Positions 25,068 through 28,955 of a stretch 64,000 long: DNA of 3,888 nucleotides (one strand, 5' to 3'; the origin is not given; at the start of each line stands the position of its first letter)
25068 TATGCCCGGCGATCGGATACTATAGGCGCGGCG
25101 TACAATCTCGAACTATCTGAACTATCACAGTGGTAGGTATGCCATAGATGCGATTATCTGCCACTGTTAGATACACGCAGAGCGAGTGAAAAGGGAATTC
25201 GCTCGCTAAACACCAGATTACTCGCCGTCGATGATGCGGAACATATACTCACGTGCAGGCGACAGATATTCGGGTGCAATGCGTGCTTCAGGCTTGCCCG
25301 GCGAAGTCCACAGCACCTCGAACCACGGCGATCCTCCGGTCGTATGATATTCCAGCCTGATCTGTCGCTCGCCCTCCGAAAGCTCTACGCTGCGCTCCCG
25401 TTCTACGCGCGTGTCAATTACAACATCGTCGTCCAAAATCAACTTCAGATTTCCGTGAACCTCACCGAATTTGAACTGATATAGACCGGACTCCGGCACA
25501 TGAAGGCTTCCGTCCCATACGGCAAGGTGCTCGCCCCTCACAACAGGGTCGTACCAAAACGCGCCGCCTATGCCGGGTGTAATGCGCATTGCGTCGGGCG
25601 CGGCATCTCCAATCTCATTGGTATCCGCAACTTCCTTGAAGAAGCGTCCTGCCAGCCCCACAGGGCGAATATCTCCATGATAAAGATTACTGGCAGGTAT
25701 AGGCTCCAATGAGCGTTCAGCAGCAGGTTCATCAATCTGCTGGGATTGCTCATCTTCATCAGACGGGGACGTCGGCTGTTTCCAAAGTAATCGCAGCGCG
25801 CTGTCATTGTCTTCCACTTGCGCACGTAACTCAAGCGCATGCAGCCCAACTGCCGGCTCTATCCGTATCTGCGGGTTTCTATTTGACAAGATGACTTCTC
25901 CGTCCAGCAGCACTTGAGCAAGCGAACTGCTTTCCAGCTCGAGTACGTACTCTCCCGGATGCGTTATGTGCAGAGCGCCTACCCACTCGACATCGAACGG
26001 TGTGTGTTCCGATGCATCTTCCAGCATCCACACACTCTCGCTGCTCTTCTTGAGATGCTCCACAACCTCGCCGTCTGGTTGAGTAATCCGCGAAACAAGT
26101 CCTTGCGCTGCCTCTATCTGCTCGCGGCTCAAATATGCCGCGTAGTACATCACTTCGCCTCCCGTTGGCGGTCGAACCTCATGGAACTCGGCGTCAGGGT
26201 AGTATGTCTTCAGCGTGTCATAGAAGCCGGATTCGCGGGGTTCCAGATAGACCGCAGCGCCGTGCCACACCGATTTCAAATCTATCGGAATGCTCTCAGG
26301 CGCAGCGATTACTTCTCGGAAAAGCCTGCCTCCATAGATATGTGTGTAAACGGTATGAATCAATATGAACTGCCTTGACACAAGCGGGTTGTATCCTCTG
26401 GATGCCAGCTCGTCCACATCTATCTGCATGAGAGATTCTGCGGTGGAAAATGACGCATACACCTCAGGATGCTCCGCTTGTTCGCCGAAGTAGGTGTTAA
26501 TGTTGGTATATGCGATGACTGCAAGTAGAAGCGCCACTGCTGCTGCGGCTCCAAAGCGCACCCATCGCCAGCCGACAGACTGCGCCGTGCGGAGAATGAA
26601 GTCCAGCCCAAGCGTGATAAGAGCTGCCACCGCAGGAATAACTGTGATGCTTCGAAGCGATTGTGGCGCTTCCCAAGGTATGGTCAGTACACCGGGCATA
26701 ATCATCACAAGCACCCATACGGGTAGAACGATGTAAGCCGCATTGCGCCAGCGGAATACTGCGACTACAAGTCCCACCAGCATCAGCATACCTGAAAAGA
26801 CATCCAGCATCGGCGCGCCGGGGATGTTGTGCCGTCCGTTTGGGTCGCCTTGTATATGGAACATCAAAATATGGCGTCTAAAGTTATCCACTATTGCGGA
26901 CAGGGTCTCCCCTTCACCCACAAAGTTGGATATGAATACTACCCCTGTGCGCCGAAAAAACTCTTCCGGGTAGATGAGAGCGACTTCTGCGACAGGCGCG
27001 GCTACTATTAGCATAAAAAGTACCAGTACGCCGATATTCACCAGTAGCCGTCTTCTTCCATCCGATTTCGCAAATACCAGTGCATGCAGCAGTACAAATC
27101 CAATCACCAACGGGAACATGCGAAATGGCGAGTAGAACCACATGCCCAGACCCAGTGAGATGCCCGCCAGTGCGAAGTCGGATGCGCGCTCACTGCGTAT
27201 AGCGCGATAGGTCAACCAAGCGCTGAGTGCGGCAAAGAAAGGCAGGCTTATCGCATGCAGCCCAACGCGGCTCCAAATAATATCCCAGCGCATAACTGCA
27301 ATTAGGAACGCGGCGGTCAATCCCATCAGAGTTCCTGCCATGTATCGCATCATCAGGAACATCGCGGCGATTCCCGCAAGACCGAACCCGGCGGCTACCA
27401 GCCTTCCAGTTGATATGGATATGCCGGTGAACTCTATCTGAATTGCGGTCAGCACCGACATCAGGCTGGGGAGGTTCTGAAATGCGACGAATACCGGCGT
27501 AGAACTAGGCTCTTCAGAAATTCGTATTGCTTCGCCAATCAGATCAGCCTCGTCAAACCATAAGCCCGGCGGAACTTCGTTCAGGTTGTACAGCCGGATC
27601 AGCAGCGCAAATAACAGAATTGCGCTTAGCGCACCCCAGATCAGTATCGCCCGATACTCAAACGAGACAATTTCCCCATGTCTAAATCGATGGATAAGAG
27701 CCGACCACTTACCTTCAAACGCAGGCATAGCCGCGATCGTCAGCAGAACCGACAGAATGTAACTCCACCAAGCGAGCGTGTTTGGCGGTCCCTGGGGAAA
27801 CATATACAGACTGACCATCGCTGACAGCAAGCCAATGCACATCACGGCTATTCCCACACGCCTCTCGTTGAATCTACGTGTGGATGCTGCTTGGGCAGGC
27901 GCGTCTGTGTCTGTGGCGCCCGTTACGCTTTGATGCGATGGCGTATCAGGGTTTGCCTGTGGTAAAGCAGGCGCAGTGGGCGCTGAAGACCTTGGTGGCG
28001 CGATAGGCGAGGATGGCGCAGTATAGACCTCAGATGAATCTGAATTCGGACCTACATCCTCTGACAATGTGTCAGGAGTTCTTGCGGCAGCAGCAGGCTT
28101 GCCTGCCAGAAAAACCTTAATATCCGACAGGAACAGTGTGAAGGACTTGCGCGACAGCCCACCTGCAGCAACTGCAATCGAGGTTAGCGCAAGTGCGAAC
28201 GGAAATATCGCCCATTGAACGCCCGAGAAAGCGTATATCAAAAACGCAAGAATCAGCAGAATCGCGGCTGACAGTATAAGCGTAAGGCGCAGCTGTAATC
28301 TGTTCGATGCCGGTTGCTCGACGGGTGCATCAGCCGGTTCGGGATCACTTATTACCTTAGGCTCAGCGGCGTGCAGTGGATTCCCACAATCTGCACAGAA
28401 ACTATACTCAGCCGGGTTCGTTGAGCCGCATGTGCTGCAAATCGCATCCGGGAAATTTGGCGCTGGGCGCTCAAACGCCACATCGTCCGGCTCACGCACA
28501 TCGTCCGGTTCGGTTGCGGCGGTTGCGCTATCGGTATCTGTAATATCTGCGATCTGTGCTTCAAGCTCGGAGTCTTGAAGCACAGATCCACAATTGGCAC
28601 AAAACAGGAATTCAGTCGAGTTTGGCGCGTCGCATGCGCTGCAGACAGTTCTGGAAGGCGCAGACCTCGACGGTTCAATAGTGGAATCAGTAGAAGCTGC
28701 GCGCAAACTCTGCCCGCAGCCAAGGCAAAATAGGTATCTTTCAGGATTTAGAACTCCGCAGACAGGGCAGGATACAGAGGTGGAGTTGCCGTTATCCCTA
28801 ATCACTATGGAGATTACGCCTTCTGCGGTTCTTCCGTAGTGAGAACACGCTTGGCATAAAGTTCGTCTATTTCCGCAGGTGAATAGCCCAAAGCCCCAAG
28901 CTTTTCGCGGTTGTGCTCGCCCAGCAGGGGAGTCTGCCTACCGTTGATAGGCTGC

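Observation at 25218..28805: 1195-aa fusion: three cytoplasmic zinc ribbons, a GT-C glycosyltransferase and two PA14 domains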

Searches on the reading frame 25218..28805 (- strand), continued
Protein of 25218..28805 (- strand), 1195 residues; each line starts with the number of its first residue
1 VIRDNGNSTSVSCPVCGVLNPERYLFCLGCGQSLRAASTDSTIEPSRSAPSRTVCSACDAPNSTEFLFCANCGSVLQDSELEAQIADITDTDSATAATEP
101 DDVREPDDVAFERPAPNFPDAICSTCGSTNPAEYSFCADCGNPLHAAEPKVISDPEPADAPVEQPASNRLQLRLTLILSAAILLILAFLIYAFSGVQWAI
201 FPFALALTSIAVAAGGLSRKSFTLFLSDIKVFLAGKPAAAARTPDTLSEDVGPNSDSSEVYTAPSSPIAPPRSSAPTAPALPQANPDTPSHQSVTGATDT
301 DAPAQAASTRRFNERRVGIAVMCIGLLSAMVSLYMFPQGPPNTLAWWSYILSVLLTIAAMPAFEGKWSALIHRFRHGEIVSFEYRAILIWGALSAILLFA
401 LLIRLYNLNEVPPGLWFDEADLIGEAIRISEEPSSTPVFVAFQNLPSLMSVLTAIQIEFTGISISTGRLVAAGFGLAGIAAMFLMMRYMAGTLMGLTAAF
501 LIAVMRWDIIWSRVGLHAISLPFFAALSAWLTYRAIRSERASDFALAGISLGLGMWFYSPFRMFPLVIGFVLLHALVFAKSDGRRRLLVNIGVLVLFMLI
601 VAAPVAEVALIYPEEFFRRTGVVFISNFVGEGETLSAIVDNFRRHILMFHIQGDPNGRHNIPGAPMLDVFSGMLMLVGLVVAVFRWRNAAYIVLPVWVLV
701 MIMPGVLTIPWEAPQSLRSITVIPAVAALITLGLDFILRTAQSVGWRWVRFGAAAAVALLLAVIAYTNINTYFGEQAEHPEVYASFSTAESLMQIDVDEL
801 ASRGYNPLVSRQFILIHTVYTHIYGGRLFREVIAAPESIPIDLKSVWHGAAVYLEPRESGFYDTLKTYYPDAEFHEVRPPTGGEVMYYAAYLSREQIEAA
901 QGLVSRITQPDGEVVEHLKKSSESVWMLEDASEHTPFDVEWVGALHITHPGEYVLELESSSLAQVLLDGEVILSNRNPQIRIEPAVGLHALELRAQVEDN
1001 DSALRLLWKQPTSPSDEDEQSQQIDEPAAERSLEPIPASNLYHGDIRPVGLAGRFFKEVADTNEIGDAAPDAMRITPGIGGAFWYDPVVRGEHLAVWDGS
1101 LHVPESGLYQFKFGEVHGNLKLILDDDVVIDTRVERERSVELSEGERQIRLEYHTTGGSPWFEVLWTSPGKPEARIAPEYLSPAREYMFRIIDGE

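Call 77: search_protein_families(library=pfam, proteins=[L064:8574-9215:+, L064:9225-10454:+, L059:3434-4519:+, L059:5023-5670:+, L059:8486-9535:+, L057:11545-12588:+, L075:9381-10454:+, L080:3331-4395:+, L086:8598-9758:+, L088:13204-14166:+], max_evalue=0.0001)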
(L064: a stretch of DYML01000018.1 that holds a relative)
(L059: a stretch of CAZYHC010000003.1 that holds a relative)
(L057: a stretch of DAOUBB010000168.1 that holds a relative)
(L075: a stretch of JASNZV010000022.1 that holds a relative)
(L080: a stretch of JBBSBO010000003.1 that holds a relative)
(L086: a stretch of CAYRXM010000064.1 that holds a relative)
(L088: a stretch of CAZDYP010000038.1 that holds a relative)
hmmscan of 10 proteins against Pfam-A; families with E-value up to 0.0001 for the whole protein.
L064:8574-9215:+ (214 aa): 2 families
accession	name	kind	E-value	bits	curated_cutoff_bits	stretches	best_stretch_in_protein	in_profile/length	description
PF01712.25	dNK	-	8.5e-49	166.5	27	1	6-200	1-199/203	Deoxynucleoside kinase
PF13238.12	AAA_18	-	9.7e-06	26.5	29.4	1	6-146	1-114/128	AAA domain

L064:9225-10454:+ (410 aa): 2 families
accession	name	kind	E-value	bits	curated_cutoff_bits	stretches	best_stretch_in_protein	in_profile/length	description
PF07228.17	SpoIIE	-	2.5e-48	165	25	1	220-409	2-190/192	Stage II sporulation protein E (SpoIIE)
PF00027.35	cNMP_binding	-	1.9e-17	63.5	27.5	1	31-118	3-89/89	Cyclic nucleotide-binding domain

L059:3434-4519:+ (362 aa): 5 families
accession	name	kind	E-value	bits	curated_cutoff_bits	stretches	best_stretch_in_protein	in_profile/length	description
PF18854.6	baeRF_family10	-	4.1e-41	141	27.1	1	105-241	1-141/143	Bacterial archaeo-eukaryotic release factor family 10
PF18844.6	baeRF_family2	-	8.3e-15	55.6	26.9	1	120-257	2-143/149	Bacterial archaeo-eukaryotic release factor family 2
PF18859.6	acVLRF1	-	2.1e-11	44.6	27.1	1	119-242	2-124/130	Actinobacteria/chloroflexi VLRF1 release factor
PF18845.6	baeRF_family3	-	8e-07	30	31.5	1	119-282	1-168/168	Bacterial archaeo-eukaryotic release factor family 3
PF18856.6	baeRF_family12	-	5.8e-05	24.1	27.7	0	151-231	34-130/138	Bacterial archaeo-eukaryotic release factor family 12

L059:5023-5670:+ (216 aa): 1 family
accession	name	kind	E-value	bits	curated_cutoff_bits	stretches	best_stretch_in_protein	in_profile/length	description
PF01351.25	RNase_HII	-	1.8e-36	126.4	25.8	1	23-204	1-198/199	Ribonuclease HII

L059:8486-9535:+ (350 aa): 1 family
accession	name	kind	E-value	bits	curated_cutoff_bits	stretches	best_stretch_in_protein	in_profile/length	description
PF01636.29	APH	-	4.8e-16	59.7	23.2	1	76-273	20-211/239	Phosphotransferase enzyme family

L057:11545-12588:+ (348 aa): 3 families
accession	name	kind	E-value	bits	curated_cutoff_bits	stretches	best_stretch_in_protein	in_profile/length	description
PF00107.32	ADH_zinc_N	-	1.8e-15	57.4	31.8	1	173-273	3-98/129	Zinc-binding dehydrogenase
PF08240.17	ADH_N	-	3.4e-15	56.6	23.5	1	54-134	1-104/104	Alcohol dehydrogenase GroES-like domain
PF16912.11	Glu_dehyd_C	-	7.4e-06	26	34.9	1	144-332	8-200/211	Glucose dehydrogenase C-terminus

L075:9381-10454:+ (358 aa): 2 families
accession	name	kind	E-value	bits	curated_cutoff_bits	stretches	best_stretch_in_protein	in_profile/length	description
PF01551.29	Peptidase_M23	-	1.8e-34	118.3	28.7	1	257-352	2-96/96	Peptidase family M23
PF01476.26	LysM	-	5e-09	36.4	20.9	1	129-151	2-24/43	LysM domain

L080:3331-4395:+ (355 aa): 2 families
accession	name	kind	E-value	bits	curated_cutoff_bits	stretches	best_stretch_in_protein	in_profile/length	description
PF01551.29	Peptidase_M23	-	5.8e-33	113.4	28.7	1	254-349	2-96/96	Peptidase family M23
PF01476.26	LysM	-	3e-09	37.1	20.9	0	83-104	1-22/43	LysM domain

L086:8598-9758:+ (387 aa): 5 families
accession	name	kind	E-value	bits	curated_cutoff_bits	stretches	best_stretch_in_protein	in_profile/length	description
PF08442.15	ATP-grasp_2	-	1e-61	208.6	29.5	1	7-200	1-202/202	ATP-grasp domain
PF00549.24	Ligase_CoA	-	9.5e-14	52.1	24.5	1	260-380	2-127/128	CoA-ligase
PF13549.11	ATP-grasp_5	-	2.4e-11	43.8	27.6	1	7-215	9-221/221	ATP-grasp domain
PF24948.1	Citrate_synth_N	-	1.4e-10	41.3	83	1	45-222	52-227/232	ATP-citrate synthase ATP-grasp domain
PF02786.22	CPSase_L_D2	-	6.7e-05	22.9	19.8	0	12-114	4-104/211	Carbamoyl-phosphate synthase L chain, ATP binding domain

L088:13204-14166:+ (321 aa): 0 families

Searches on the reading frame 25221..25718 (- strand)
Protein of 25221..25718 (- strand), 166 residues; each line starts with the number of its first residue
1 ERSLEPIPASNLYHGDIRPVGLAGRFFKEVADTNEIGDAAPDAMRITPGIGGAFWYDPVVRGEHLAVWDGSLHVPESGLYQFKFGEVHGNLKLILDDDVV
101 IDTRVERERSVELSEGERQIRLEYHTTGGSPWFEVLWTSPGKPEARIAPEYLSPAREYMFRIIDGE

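Call 29: search_protein_families(library=pfam, proteins=[window:25221-25718:-], max_evalue=10)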
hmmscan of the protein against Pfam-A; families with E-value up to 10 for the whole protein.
seq(166 aa): 1 family
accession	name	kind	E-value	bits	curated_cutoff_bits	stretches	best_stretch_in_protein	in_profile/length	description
PF07691.17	PA14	-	7.5e-09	36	24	1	59-145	41-141/147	PA14 domain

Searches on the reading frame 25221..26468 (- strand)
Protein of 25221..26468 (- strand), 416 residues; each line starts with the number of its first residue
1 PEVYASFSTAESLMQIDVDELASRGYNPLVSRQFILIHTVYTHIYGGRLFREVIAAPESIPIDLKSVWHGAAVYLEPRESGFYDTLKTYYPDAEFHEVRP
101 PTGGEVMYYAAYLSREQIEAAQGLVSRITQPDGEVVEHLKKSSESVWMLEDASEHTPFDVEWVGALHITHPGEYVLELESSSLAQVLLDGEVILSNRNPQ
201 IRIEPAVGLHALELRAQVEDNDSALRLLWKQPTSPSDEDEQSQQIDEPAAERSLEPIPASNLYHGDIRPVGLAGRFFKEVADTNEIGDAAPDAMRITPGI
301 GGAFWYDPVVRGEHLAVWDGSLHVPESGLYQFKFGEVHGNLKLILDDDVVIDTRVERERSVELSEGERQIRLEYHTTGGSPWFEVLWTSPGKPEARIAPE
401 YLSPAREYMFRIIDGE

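Call 64: search_protein_representatives(protein=window:25221-26468:-)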
Query: 416 residues. Proteins with E-value up to 0.001 (for the whole library): 817; up to 1e-10: 225; up to 1e-30: 24. The best 150 are listed.
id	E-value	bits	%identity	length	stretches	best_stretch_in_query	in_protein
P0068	2.4e-151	520.6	58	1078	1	1-414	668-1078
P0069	1.9e-90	320.0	47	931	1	1-416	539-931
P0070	2.6e-80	286.6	45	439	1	1-415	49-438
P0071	6.3e-74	265.6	41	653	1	1-414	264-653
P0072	1.8e-71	257.5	60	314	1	1-203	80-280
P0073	4.0e-69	249.8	40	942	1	1-413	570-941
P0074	5.4e-68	246.0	40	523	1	1-413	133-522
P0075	2.0e-66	240.9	66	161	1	255-414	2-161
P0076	4.7e-65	236.4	40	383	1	22-414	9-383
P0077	9.4e-65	235.4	41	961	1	1-414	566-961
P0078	5.6e-63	229.5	39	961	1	1-414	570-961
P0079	4.4e-59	216.7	36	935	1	1-406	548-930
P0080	4.7e-59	216.6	36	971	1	1-413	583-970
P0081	2.7e-56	207.5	36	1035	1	3-413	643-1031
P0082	7.3e-50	186.3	46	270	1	129-414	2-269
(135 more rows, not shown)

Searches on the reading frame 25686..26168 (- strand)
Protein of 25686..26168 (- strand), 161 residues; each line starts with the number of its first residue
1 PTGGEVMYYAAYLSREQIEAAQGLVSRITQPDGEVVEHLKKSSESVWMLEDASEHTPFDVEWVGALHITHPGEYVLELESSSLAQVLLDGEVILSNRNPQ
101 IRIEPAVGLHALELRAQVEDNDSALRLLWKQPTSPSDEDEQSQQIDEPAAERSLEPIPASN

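Call 29: search_protein_families(library=pfam, proteins=[window:25686-26168:-], max_evalue=10)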
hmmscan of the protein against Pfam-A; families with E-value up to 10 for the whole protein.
seq(161 aa): 1 family
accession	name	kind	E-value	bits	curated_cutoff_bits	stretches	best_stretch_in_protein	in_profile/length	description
PF07691.17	PA14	-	0.0088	16.3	24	1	57-97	45-85/147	PA14 domain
